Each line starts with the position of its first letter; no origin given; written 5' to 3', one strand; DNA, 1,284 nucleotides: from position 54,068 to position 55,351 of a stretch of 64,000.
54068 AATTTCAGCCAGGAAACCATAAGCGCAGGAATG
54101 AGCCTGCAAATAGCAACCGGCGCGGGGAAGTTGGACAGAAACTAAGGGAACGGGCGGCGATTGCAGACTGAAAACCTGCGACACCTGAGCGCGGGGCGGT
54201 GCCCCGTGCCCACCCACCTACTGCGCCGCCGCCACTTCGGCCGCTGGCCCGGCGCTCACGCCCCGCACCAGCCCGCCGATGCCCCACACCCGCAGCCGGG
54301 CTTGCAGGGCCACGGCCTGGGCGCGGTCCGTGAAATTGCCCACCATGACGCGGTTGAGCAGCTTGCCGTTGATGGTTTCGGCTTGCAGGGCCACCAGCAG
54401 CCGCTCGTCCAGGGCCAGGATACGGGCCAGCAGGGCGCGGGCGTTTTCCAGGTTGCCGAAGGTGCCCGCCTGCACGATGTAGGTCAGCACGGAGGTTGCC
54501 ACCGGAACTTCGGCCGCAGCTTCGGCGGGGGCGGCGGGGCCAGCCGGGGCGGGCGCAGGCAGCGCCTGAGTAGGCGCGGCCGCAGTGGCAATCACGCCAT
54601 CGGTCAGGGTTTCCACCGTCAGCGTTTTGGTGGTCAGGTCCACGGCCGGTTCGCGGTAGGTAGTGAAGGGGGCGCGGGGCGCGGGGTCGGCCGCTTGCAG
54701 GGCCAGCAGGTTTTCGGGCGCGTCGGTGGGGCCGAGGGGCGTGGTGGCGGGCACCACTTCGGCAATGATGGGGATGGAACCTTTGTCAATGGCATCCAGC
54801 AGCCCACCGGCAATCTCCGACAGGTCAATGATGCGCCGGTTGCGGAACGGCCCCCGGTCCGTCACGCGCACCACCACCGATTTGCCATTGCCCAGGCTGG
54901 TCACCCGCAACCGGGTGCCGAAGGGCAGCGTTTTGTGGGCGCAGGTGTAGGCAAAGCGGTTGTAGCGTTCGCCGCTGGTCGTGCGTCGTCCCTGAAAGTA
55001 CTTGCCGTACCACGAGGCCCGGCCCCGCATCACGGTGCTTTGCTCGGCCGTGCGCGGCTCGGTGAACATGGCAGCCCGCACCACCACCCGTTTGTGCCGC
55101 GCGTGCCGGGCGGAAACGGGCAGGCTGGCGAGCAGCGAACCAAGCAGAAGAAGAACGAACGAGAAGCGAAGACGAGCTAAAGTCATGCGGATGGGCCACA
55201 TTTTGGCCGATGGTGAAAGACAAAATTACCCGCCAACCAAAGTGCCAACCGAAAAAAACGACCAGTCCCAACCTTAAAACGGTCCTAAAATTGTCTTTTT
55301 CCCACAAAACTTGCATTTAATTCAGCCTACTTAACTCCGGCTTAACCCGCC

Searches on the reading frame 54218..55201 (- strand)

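Call 101: search_protein_families(library=pfam, proteins=[window:54218-55201:-], max_evalue=0.0001)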
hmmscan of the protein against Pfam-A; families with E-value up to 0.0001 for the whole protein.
window:54218-55201:- (327 aa): 2 families
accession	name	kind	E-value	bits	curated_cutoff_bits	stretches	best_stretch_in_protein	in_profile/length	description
PF03330.24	DPBB_1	-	3.3e-21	75.8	28.8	1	59-145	3-81/83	Lytic transglycolase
PF05036.18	SPOR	-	2.1e-14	54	21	1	240-313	4-75/76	SPOR domain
